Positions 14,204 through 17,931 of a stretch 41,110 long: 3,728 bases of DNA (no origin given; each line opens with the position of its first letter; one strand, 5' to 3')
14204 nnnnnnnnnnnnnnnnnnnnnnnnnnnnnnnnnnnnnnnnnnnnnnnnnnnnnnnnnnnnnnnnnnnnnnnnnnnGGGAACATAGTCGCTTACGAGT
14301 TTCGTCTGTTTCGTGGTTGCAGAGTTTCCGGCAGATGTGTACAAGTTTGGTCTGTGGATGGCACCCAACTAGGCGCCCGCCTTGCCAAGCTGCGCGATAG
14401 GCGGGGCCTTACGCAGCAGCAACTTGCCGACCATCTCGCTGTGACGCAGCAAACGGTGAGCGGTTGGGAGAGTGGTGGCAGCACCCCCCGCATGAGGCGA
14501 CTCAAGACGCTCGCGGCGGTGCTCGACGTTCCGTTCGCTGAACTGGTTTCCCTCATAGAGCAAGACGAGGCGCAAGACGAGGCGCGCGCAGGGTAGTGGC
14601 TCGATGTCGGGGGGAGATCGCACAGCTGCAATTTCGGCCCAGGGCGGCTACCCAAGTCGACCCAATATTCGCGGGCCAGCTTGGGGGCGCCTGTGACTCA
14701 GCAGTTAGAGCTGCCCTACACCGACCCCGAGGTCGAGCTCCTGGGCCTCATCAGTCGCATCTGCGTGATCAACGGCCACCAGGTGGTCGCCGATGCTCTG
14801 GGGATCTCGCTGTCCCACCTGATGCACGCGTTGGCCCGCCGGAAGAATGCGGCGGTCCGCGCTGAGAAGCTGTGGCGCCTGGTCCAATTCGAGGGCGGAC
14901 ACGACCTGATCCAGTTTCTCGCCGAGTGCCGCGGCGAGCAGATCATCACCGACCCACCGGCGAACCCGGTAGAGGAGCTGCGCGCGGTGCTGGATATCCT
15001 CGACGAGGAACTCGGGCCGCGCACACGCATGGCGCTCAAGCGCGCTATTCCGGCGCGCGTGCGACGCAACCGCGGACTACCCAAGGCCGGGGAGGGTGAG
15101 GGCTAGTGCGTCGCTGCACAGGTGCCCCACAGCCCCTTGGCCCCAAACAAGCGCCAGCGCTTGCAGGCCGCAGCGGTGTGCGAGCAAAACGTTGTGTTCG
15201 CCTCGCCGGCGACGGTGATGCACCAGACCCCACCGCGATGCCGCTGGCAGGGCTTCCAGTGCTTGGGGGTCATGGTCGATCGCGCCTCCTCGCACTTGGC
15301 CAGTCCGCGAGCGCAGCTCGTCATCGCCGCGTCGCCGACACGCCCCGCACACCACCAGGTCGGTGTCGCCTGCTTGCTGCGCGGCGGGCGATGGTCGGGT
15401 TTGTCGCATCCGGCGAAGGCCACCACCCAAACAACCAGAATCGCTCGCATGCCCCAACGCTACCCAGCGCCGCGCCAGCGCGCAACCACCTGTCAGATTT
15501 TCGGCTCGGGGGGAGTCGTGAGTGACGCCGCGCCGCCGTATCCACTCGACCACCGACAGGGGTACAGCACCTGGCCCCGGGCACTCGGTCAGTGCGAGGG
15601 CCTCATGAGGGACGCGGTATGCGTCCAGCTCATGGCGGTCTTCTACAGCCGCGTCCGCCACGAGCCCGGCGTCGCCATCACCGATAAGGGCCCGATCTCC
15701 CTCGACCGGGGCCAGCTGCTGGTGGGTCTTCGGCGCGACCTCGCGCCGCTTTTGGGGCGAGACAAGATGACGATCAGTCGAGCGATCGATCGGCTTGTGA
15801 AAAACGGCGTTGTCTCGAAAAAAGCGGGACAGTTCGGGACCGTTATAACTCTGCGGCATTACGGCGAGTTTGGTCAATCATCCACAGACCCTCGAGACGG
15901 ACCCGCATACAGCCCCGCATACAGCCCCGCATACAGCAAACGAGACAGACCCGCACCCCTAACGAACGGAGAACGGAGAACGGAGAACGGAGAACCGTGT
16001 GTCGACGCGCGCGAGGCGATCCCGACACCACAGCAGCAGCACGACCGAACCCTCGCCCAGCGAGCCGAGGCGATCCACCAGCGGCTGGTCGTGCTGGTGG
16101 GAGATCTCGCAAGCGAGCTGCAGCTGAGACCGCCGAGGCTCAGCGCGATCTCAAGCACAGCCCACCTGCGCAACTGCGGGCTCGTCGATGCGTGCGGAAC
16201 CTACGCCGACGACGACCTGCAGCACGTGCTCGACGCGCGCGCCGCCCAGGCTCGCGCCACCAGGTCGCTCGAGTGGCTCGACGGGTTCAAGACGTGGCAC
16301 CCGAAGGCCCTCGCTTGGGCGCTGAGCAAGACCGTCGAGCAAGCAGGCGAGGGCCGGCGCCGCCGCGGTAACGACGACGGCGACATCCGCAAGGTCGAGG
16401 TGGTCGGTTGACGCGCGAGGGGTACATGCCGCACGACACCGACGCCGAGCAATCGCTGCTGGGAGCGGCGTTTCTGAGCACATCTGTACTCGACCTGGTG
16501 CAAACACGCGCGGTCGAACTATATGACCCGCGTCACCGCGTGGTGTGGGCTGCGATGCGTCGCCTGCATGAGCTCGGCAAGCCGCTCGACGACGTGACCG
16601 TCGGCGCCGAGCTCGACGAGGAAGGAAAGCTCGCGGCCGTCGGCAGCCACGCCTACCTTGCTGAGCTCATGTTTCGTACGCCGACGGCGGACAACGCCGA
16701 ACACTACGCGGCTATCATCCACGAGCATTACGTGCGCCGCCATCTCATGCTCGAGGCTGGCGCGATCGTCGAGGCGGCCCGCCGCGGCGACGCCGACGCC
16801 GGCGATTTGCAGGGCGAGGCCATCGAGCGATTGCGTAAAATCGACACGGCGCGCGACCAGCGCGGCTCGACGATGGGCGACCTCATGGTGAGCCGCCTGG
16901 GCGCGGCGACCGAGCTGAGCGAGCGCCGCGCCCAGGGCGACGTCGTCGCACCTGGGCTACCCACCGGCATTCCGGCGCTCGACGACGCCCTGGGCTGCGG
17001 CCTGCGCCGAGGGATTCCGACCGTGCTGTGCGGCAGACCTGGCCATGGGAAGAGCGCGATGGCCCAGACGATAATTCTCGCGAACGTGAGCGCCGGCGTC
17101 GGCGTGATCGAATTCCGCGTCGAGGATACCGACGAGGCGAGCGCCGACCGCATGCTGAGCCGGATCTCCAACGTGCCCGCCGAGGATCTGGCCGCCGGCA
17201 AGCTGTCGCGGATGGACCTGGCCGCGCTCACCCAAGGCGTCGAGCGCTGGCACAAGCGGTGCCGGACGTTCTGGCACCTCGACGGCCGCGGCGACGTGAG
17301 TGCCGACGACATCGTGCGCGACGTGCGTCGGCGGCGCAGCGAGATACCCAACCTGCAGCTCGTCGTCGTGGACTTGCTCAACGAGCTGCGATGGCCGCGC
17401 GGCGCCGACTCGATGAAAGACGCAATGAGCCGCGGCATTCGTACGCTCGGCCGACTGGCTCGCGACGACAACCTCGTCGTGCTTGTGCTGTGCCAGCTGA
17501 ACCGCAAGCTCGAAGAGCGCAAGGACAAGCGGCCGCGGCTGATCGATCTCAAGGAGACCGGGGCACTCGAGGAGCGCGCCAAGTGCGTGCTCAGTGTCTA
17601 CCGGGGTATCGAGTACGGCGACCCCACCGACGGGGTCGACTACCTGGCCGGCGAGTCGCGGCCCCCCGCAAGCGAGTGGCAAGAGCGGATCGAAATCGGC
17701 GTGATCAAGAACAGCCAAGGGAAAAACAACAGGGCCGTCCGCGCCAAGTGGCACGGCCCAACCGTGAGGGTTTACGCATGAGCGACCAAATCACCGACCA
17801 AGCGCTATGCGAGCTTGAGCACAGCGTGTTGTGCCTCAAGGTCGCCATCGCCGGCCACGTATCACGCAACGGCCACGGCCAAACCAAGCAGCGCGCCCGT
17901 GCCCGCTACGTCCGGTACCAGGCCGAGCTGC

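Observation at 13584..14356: Mirror-image 65-bp promoter/operator modules bracket the repressor gene, and both early operons seem to start leaderless at GTG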

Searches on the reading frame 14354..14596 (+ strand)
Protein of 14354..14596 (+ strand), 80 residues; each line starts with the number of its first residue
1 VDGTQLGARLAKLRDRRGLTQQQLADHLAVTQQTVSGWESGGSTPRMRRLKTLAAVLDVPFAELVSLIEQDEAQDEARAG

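Call 9: search_protein_families(library=pfam, proteins=[window:14354-14596:+], max_evalue=0.01)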
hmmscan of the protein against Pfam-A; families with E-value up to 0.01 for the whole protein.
window:14354-14596:+ (80 aa): 12 families
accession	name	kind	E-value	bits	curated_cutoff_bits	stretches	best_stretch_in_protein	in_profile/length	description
PF01381.28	HTH_3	-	7.8e-16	58.3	23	1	10-64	1-55/55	Helix-turn-helix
PF13560.12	HTH_31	-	3.3e-14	53.4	27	1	5-64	1-61/64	Helix-turn-helix domain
PF13443.12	HTH_26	-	4.9e-08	33.6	22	1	9-69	1-62/63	Cro/C1-type HTH DNA-binding domain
PF12844.13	HTH_19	-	7.9e-08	32.5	30.2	1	7-64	1-58/64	Helix-turn-helix domain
PF07022.19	Phage_CI_repr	-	3.2e-06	27.8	22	1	9-65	2-58/65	Bacteriophage CI repressor helix-turn-helix domain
PF13744.12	HTH_37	-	0.0005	20.3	27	1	4-37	17-50/80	Helix-turn-helix domain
PF04545.22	Sigma70_r4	-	0.00084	19.3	24.1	1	13-36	15-38/50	Sigma-70, region 4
PF13384.12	HTH_23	-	0.0012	19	24.6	1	9-38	9-37/50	Homeodomain-like domain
PF13545.12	HTH_Crp_2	-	0.0032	17.8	27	1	17-36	21-40/70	Crp-like helix-turn-helix domain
PF08279.18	HTH_11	-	0.0043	17.4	25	1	11-35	7-32/55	HTH domain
PF12802.13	MarR_2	-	0.0051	17.4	27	1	16-36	17-38/61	MarR family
PF01047.28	MarR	-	0.0059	16.9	24.6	0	10-37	9-36/59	MarR family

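Call 10: search_protein_families(library=phrogs, proteins=[window:14354-14596:+], max_evalue=0.01)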
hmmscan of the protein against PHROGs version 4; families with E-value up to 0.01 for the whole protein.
window:14354-14596:+ (80 aa): 36 families (the best 25 are shown)
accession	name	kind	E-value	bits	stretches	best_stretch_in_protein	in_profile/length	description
phrog_8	-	transcription regulation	3.8e-16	60.5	1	6-74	77-145/346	transcriptional regulator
phrog_2328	-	transcription regulation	1.1e-15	58.5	1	4-77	14-87/128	transcriptional repressor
phrog_4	-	transcription regulation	1.9e-14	54.5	1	5-72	136-199/400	transcriptional repressor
phrog_3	-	transcription regulation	5.5e-14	53.8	1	5-72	88-153/430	transcriptional repressor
phrog_5823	-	transcription regulation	8.3e-14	52.5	1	4-77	5-79/404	transcriptional regulator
phrog_2439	-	transcription regulation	3.6e-13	50.1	1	6-64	8-66/367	transcriptional regulator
phrog_2967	-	transcription regulation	2.1e-11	44.8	1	5-72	10-77/225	transcriptional regulator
phrog_4836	-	transcription regulation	5.7e-10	40.1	1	7-60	77-130/194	CII-like regulator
phrog_1373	-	transcription regulation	5.1e-09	37.3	1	10-66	68-124/166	transcriptional regulator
phrog_7241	-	transcription regulation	6.3e-09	36.9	1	10-65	66-121/122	transcriptional regulator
phrog_2104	-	unknown function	1.3e-08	36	1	9-61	43-95/103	-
phrog_7950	-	transcription regulation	5.5e-08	33.8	1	9-46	11-48/68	transcriptional repressor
phrog_638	-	transcription regulation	1.1e-06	29.5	1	16-77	14-76/145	transcriptional regulator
phrog_38027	-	transcription regulation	1.2e-06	29.6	1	10-73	73-136/143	transcriptional repressor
phrog_4583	-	transcription regulation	5.6e-06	27.3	1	15-72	20-77/81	transcriptional repressor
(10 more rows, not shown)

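Call 20: find_homologous_proteins(query=window:14354-14596:+)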
Query window:14354-14596:+ (80 aa): 1 proteins with E <= 0.001 among 5 candidates.
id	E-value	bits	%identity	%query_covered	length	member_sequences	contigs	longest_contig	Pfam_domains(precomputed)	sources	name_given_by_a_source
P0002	3.1e-6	45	47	80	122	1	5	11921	PF12844.14,PF01381.29,PF13560.13,PF13443.13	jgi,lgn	jgi:transcriptional regulator with XRE-family HTH domain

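Call 33: find_encoding_contigs(protein=P0002, flank=3000, max_places=5)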
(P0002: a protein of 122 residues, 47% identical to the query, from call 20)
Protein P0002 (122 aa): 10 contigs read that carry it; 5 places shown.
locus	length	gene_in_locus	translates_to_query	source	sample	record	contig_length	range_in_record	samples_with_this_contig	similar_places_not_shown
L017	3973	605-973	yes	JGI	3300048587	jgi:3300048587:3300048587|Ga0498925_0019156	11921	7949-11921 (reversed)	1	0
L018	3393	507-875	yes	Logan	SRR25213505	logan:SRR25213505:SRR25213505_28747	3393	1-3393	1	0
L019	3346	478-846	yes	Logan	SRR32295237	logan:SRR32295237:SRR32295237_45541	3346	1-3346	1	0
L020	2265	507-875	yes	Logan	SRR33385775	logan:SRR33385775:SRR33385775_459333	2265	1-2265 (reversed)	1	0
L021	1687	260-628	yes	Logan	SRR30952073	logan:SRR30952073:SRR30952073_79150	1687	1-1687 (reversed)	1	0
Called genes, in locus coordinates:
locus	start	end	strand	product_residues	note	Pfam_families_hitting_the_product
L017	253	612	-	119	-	-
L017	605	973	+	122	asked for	PF13560:HTH_31, PF01381:HTH_3, PF12844:HTH_19, PF13443:HTH_26 (faint)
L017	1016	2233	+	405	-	-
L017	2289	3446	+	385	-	-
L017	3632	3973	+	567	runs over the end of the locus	PF12891:Glyco_hydro_44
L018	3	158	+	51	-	?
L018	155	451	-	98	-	-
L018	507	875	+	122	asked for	PF13560:HTH_31, PF01381:HTH_3, PF12844:HTH_19, PF13443:HTH_26 (faint)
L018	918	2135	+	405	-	-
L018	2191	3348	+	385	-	-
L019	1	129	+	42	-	?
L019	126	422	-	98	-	-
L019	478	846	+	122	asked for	PF13560:HTH_31, PF01381:HTH_3, PF12844:HTH_19, PF13443:HTH_26 (faint)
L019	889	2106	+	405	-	-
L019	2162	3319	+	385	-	-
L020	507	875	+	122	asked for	PF13560:HTH_31, PF01381:HTH_3, PF12844:HTH_19, PF13443:HTH_26 (faint)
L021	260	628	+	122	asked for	PF13560:HTH_31, PF01381:HTH_3, PF12844:HTH_19, PF13443:HTH_26 (faint)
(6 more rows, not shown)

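Call 36: search_solved_structures(query=window:14354-14596:+, max_evalue=0.01, show_alignments=3)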
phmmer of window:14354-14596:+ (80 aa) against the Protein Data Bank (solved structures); distinct sequences matched with E-value up to 0.01: 21.
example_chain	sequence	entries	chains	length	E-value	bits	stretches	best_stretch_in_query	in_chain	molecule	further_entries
2qfc_A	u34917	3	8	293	4.8e-06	29.8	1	2-67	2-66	PlcR protein | Transcriptional activator PlcR protein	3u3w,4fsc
3op9_A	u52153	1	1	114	3.4e-05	27.2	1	5-74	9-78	Pli0006 protein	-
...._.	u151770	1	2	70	4.1e-05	26.9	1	4-59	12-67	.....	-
9sf2_A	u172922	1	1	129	5.1e-05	26.6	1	6-60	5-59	Transcriptional regulator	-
2mez_A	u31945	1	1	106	0.00033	24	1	12-73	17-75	Multiprotein Bridging Factor (MBP-like)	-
2b5a_A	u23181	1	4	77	0.00064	23.1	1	6-70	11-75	C.BclI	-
6rnz_A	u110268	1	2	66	0.0012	22.2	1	6-66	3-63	HTH-type transcriptional regulator DdrOC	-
1r63_A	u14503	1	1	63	0.0016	21.8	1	7-60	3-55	REPRESSOR PROTEIN FROM BACTERIOPHAGE 434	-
1per_L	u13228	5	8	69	0.0017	21.7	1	7-61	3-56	PROTEIN (434 REPRESSOR) | 434 REPRESSOR | REPRESSOR PROTEIN CI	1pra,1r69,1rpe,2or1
6jq1_A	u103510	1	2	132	0.002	21.6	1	5-69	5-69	Transcriptional regulator, XRE family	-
9k3w_A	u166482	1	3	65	0.0022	21.4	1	9-56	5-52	Transcriptional regulator, PbsX family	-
6rnx_A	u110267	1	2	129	0.0026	21.2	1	6-70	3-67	HTH-type transcriptional regulator DdrOC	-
28tn_A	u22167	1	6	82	0.0032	20.9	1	10-59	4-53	lambda repressor-like protein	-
1utx_A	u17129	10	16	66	0.0032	20.9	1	10-64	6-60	CYLR2 | cytolysin regulator 2 | PUTATIVE TRANSCRIPTION REGULATOR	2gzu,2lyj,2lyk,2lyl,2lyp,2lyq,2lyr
8bny_A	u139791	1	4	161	0.0033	20.9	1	8-76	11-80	Immunity repressor protein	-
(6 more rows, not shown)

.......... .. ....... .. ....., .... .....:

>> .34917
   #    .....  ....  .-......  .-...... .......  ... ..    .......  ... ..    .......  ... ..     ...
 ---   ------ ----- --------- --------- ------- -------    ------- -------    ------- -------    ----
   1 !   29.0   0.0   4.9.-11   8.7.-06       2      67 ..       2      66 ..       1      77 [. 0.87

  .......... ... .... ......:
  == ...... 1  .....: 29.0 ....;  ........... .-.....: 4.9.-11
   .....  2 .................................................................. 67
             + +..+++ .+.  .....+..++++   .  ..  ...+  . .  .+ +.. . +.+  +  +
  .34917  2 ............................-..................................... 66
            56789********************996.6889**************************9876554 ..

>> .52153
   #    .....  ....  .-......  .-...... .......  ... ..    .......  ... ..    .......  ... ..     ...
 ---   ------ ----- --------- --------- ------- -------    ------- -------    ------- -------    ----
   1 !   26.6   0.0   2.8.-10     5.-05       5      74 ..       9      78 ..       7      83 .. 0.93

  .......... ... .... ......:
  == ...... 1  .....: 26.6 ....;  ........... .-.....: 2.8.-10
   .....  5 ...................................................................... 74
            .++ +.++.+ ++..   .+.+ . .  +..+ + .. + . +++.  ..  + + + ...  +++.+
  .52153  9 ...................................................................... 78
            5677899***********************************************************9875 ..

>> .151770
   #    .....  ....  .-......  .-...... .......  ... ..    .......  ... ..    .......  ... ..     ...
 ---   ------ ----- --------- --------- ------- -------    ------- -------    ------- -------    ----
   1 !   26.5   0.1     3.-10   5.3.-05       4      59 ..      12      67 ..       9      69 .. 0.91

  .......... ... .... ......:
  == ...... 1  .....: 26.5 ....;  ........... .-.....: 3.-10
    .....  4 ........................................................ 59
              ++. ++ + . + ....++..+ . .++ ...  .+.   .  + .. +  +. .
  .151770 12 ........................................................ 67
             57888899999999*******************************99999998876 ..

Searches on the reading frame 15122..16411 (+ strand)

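Call 9: search_protein_families(library=pfam, proteins=[window:15122-16411:+], max_evalue=0.01)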
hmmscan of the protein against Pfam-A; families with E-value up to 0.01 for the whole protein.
window:15122-16411:+ (429 aa): 1 family
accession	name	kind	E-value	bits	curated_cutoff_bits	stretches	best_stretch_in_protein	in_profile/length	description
PF01047.28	MarR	-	3.5e-05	24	24.6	1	206-234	22-50/59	MarR family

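Call 10: search_protein_families(library=phrogs, proteins=[window:15122-16411:+], max_evalue=0.01)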
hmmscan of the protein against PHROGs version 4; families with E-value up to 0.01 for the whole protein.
window:15122-16411:+ (429 aa): 3 families
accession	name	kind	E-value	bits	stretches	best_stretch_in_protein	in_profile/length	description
phrog_2514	-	DNA, RNA and nucleotide metabolism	9.7e-06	26.1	1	177-260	33-120/270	DnaD-like helicase loader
phrog_27581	-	unknown function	0.00011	23.1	1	190-260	69-146/216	-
phrog_7498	-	DNA, RNA and nucleotide metabolism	0.00083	19.6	1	196-292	52-141/296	DnaD-like helicase loader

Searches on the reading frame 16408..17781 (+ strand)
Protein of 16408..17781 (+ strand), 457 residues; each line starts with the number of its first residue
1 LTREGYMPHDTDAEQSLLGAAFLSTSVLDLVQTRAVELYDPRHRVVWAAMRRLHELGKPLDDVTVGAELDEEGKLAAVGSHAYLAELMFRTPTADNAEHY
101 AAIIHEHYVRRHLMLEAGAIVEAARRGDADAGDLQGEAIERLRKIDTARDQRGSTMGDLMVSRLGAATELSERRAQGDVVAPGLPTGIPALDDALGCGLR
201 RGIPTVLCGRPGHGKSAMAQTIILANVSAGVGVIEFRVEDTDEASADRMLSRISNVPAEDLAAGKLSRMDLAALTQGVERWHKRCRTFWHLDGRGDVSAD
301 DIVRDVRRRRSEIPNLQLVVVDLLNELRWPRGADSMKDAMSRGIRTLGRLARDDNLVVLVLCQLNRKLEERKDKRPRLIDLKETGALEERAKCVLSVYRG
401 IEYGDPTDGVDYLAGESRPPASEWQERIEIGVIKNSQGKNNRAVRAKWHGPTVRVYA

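Call 9: search_protein_families(library=pfam, proteins=[window:16408-17781:+], max_evalue=0.01)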
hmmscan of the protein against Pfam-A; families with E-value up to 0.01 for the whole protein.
window:16408-17781:+ (457 aa): 4 families
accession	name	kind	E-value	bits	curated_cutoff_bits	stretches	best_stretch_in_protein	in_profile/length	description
PF03796.21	DnaB_C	-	5.3e-38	131.3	27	1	183-449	1-247/255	DnaB-like helicase C terminal domain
PF00772.26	DnaB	-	1.7e-22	79.8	23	1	7-106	2-103/103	DnaB-like helicase N terminal domain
PF13481.12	AAA_25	-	4.7e-06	26.8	27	1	179-365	10-191/195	AAA domain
PF06745.19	ATPase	-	8.4e-06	25.8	26.6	1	185-244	2-62/231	KaiC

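Call 10: search_protein_families(library=phrogs, proteins=[window:16408-17781:+], max_evalue=0.01)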
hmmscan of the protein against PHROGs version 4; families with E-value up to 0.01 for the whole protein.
window:16408-17781:+ (457 aa): 10 families
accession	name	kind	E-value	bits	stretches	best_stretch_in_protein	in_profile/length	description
phrog_19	-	DNA, RNA and nucleotide metabolism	2.8e-61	209.1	1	7-456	157-579/621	DnaB-like replicative helicase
phrog_243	-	DNA, RNA and nucleotide metabolism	1.3e-22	81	1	184-440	18-246/273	DnaB-like replicative helicase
phrog_11530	-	unknown function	4e-18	66.9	1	293-405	10-121/184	-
phrog_239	-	DNA, RNA and nucleotide metabolism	2.2e-16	60.9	1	175-402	335-558/801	DNA primase/helicase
phrog_20000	-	unknown function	2.1e-06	28.8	1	6-97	24-118/132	-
phrog_8337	-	DNA, RNA and nucleotide metabolism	4.1e-06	27.4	1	183-229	49-95/273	DNA repair protein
phrog_97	-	other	5.9e-06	26.7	1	155-225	19-96/506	UvsX-like recombinase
phrog_23150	-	unknown function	2.6e-05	24.9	1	11-222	9-214/217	-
phrog_5156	-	unknown function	0.0025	17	1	204-271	413-470/824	-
phrog_5482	-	unknown function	0.0076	16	0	205-399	54-248/341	-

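Call 13: find_related_loci(query=window:16408-17781:+, collection=viral_contigs, flank=6000)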
Query window:16408-17781:+ (457 aa) in viral_contigs; peptide patterns used: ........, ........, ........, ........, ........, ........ (x = any residue, [..] = any of these).
13 stretches matched a pattern; 1 encode a relative of the query (tblastn E <= 1e-3); 1 distinct loci.
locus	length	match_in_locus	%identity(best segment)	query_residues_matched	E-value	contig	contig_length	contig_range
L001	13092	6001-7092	24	12-398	1e-16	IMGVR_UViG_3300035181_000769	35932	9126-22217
